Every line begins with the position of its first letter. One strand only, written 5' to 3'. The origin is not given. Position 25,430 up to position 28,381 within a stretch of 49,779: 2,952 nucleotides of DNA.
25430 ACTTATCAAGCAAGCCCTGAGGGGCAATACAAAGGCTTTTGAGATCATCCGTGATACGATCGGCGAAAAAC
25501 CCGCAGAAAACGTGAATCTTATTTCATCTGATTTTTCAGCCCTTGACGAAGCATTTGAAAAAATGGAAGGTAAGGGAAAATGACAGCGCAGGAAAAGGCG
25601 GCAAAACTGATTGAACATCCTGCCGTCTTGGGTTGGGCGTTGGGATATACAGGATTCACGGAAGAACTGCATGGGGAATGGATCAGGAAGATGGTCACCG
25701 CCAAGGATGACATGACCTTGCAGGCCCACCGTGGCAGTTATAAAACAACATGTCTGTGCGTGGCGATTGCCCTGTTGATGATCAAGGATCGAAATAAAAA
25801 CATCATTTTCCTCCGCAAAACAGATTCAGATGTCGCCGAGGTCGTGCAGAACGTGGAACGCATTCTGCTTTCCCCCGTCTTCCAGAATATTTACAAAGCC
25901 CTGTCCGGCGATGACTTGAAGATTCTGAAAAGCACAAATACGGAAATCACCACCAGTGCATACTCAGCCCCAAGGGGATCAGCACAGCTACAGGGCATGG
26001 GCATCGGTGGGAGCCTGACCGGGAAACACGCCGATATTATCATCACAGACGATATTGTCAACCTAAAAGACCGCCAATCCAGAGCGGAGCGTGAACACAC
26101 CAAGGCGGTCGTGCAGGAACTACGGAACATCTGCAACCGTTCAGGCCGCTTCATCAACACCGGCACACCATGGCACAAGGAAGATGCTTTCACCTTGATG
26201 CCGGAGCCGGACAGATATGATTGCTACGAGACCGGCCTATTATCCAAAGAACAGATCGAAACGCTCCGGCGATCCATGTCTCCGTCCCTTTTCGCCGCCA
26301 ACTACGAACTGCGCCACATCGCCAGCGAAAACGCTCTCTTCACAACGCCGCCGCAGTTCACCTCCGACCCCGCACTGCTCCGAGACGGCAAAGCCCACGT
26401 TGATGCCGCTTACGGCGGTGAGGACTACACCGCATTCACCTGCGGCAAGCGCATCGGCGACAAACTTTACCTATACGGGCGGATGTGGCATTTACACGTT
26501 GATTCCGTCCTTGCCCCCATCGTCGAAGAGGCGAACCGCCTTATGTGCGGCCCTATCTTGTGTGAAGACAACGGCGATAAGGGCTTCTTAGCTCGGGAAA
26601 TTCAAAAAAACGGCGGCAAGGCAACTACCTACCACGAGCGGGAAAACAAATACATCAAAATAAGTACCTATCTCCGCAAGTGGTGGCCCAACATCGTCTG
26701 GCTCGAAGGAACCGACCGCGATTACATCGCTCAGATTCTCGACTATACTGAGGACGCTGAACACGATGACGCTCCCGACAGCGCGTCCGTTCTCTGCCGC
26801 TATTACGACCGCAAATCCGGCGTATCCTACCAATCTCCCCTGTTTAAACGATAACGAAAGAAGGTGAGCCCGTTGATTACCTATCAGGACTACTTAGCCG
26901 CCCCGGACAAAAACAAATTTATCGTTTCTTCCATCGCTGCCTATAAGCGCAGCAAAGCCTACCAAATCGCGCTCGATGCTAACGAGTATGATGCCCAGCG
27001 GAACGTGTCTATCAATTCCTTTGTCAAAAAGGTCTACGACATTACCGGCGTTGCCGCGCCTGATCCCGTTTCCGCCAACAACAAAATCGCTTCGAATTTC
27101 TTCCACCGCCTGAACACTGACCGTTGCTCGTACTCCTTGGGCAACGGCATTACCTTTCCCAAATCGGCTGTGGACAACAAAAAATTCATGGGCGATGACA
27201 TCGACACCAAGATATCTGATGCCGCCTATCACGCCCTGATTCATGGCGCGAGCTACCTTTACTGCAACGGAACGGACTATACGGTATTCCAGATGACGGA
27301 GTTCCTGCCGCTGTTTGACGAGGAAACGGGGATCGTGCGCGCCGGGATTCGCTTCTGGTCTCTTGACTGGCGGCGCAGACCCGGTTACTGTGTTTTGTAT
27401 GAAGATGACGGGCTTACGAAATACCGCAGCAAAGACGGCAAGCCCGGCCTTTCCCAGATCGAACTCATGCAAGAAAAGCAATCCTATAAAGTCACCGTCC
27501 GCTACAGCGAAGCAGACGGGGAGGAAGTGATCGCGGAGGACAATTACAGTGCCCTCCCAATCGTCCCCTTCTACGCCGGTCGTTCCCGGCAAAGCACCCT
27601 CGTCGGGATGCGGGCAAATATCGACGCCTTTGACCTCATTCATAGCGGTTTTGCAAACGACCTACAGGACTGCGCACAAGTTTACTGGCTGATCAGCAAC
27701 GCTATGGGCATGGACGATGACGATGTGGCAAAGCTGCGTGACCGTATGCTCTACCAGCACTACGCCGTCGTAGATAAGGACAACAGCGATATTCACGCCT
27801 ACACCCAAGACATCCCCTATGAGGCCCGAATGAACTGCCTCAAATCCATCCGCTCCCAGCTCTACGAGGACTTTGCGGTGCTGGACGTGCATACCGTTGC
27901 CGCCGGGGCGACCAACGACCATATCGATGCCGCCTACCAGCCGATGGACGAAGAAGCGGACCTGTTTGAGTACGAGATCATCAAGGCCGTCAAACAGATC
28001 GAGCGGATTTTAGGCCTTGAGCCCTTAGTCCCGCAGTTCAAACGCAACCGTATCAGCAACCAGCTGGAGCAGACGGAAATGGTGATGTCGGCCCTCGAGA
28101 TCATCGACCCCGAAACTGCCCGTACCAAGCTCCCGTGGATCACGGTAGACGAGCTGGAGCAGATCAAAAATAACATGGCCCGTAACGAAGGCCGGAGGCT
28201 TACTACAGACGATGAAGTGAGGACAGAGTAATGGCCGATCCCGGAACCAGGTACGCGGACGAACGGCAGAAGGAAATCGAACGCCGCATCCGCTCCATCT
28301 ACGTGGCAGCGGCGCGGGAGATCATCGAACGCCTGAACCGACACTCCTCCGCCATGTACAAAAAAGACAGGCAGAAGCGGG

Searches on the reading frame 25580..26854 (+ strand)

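Call 51: search_protein_families(library=phrogs, proteins=[window:25580-26854:+], max_evalue=0.00001)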
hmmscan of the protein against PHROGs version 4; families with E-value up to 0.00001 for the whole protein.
window:25580-26854:+ (424 aa): 5 families
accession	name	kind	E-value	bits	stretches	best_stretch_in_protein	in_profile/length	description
phrog_38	-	head and packaging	9.9e-74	250.3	1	27-416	290-710/760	terminase large subunit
phrog_5573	-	head and packaging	1.1e-12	49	1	221-406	32-231/250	terminase large subunit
phrog_17672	-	head and packaging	1.1e-11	45.3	1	38-208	61-228/395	terminase large subunit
phrog_4758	-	head and packaging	1.6e-11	45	1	43-204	58-214/243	terminase large subunit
phrog_2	-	head and packaging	2.3e-06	27.7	1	33-409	272-590/807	terminase large subunit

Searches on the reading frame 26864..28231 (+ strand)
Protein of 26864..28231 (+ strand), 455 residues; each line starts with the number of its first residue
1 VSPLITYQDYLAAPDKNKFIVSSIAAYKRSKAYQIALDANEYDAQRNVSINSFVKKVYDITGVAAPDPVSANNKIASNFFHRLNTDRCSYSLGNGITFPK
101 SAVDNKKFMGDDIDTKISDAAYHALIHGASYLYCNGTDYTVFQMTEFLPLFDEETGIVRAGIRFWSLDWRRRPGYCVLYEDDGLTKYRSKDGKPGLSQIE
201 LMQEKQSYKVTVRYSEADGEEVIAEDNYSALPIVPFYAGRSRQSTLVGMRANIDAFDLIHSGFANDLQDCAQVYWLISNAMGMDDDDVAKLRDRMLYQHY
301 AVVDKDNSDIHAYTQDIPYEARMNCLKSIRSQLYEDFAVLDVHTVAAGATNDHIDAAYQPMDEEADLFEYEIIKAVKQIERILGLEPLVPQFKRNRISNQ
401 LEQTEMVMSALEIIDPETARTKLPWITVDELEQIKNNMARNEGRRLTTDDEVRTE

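Call 51: search_protein_families(library=phrogs, proteins=[window:26864-28231:+], max_evalue=0.00001)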
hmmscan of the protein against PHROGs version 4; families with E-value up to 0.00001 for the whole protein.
window:26864-28231:+ (455 aa): 1 family
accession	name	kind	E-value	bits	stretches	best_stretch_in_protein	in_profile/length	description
phrog_64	-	head and packaging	1.2e-34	120.7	1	41-439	98-496/547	portal protein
